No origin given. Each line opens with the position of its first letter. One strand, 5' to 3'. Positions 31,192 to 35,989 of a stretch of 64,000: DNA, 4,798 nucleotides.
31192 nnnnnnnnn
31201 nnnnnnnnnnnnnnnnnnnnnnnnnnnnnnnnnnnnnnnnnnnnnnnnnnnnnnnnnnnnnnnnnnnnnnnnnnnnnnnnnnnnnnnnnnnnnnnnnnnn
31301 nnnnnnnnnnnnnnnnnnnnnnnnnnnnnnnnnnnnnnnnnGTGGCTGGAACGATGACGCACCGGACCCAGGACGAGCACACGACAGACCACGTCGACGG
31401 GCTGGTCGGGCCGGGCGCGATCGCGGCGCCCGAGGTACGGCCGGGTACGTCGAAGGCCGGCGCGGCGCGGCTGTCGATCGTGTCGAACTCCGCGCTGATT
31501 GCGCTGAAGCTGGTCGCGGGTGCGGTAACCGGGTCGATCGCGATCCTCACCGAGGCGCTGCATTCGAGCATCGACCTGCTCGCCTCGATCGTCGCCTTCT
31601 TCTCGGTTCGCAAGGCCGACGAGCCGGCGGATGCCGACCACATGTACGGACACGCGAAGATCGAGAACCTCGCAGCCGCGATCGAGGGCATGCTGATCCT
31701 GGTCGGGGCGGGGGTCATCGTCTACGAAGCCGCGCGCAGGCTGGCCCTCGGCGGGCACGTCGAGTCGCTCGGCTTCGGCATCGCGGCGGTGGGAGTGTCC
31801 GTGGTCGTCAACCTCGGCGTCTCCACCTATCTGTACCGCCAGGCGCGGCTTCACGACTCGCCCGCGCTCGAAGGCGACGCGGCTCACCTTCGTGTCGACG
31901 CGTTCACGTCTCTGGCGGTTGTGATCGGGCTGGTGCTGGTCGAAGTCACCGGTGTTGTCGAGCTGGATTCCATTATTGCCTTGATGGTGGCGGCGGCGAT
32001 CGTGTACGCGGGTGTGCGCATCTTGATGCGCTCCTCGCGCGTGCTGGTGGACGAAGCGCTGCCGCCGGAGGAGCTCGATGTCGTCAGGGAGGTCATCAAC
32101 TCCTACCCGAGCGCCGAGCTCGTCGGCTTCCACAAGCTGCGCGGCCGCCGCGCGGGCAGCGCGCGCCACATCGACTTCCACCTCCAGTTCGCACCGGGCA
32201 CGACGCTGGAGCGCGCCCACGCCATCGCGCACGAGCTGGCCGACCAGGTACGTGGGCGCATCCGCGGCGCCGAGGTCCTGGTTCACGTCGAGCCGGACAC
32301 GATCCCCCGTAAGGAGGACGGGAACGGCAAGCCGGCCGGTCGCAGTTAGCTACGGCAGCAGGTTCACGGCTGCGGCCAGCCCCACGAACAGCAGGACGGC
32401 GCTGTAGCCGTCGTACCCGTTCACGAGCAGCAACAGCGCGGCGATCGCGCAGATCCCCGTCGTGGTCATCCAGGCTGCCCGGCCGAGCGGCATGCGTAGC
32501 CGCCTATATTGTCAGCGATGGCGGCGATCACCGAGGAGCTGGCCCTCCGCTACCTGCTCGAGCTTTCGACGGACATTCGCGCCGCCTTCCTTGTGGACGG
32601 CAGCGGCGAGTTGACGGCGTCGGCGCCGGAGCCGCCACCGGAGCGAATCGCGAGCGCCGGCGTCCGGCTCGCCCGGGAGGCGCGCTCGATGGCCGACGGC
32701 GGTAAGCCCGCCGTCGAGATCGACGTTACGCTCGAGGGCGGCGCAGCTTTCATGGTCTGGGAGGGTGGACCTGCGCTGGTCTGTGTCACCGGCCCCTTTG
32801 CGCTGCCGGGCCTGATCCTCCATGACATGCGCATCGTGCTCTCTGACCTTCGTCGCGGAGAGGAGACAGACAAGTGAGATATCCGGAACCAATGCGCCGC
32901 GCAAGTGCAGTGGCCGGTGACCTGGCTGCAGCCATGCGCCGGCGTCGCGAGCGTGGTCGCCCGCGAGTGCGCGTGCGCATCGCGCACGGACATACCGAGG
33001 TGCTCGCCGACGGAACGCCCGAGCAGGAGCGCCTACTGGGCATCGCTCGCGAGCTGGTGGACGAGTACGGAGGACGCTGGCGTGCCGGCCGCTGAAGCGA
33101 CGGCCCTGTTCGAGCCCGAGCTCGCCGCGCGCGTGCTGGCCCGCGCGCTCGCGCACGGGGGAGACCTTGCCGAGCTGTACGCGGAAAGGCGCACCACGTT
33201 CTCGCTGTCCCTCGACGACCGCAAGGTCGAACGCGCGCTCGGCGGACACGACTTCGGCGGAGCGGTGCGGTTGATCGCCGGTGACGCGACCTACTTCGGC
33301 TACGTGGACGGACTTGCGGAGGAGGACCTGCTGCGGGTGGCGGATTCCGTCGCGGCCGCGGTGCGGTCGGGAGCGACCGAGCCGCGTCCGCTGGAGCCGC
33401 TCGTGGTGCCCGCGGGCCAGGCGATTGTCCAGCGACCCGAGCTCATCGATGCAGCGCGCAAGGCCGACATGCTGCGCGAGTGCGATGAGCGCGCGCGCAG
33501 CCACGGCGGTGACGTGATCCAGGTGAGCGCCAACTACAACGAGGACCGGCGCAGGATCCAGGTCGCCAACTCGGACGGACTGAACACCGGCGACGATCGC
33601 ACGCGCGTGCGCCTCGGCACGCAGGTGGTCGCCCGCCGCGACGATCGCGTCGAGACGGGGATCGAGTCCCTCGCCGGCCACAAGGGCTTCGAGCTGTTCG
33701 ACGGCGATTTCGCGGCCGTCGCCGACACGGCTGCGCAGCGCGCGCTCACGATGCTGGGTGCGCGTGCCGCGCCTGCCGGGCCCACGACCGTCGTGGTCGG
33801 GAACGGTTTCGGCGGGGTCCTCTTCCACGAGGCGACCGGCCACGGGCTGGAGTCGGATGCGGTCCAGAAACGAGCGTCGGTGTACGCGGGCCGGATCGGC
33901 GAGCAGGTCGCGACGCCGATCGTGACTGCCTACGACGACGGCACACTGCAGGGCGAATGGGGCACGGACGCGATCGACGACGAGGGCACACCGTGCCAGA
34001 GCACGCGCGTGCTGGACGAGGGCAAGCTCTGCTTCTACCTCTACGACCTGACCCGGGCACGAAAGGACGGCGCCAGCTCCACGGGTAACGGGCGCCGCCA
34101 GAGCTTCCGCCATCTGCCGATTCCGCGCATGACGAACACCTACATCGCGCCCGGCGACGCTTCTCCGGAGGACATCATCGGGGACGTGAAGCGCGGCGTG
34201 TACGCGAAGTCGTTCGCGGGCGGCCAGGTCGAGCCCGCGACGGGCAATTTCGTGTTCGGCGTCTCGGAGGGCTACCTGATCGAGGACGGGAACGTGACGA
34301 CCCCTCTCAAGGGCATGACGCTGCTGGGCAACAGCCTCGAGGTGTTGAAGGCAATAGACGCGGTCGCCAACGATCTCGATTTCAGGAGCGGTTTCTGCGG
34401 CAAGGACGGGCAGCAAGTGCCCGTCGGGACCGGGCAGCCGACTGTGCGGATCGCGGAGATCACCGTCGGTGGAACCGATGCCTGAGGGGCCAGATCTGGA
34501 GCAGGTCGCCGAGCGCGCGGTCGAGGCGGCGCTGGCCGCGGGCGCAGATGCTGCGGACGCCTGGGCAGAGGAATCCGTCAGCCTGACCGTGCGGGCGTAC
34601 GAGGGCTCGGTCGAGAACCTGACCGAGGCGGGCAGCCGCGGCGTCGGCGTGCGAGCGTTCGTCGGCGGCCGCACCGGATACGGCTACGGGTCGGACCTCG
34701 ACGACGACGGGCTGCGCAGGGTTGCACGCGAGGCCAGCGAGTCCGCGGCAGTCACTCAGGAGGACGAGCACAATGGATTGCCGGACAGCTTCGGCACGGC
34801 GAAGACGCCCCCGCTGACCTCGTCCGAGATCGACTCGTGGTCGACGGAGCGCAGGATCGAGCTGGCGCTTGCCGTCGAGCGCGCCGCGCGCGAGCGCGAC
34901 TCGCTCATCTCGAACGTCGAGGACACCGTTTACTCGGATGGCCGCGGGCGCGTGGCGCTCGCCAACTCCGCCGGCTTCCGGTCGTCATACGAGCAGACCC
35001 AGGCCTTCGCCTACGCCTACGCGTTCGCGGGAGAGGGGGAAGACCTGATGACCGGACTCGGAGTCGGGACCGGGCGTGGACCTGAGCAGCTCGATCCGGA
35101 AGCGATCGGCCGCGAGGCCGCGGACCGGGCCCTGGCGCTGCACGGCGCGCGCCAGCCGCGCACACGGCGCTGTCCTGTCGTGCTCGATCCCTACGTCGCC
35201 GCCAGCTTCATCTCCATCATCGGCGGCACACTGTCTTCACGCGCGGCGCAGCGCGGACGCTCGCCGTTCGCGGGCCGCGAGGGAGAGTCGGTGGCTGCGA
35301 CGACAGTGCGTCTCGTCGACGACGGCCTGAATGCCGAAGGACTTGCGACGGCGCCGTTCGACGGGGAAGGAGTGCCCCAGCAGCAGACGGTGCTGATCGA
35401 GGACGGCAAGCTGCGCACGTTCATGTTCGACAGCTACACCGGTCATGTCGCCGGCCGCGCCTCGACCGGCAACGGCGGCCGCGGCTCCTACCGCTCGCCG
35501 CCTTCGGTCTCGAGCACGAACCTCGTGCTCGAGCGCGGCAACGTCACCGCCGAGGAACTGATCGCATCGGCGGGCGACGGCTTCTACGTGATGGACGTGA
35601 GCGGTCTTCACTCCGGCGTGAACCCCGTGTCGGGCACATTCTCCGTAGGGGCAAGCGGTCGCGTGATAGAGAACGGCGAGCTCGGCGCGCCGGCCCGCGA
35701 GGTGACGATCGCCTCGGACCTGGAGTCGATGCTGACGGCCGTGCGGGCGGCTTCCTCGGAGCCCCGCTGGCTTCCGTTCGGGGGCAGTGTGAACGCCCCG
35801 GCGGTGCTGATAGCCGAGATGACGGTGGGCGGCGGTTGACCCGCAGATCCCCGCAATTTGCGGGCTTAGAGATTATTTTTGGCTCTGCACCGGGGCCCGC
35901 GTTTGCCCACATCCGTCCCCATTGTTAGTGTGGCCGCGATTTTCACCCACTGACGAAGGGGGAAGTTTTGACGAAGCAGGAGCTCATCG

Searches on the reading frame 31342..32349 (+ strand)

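Call 77: search_protein_families(library=pfam, proteins=[window:31342-32349:+], max_evalue=0.001)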
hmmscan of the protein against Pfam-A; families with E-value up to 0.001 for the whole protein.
window:31342-32349:+ (335 aa): 2 families
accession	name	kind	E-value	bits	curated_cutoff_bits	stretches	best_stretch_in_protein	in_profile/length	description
PF01545.26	Cation_efflux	-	2.3e-45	155.2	26.6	1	43-236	2-198/198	Cation efflux family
PF16916.11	ZT_dimer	-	6.8e-19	68.1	26.7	1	240-318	1-77/78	Dimerisation domain of Zinc Transporter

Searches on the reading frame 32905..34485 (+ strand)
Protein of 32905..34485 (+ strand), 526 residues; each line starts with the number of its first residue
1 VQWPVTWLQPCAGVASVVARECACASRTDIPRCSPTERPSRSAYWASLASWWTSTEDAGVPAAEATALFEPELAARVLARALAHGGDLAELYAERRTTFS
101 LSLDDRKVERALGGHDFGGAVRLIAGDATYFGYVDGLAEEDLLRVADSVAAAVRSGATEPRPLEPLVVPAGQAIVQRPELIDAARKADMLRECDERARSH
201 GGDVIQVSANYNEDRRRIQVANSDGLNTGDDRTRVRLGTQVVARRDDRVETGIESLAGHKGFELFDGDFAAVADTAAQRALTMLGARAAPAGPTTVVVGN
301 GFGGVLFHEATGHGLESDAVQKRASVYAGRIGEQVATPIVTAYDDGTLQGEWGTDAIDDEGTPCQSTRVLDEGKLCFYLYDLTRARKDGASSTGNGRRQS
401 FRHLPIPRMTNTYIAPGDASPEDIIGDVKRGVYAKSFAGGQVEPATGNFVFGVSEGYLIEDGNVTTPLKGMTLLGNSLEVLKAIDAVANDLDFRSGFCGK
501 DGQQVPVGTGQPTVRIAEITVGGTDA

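Call 77: search_protein_families(library=pfam, proteins=[window:32905-34485:+], max_evalue=0.001)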
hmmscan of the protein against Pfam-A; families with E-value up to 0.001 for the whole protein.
window:32905-34485:+ (526 aa): 3 families
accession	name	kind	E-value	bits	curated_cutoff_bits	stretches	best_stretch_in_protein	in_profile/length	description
PF19289.4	PmbA_TldD_3rd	-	1.8e-68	230.4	22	1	292-523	2-220/220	PmbA/TldA metallopeptidase C-terminal domain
PF19290.4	PmbA_TldD_2nd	-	3.9e-18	66.3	20.9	1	178-284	3-109/109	PmbA/TldA metallopeptidase central domain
PF01523.21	PmbA_TldD_1st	-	1.4e-10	41.6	20.9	1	89-151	1-63/65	PmbA/TldA metallopeptidase domain 1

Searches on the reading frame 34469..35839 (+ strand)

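Call 77: search_protein_families(library=pfam, proteins=[window:34469-35839:+], max_evalue=0.001)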
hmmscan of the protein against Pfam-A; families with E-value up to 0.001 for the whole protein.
window:34469-35839:+ (456 aa): 3 families
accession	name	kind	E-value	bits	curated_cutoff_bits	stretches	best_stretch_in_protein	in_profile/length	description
PF19289.4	PmbA_TldD_3rd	-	7.2e-69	231.7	22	1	232-455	1-220/220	PmbA/TldA metallopeptidase C-terminal domain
PF19290.4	PmbA_TldD_2nd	-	9.6e-19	68.3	20.9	1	121-224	3-108/109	PmbA/TldA metallopeptidase central domain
PF01523.21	PmbA_TldD_1st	-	3.2e-13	50.1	20.9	1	33-93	5-65/65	PmbA/TldA metallopeptidase domain 1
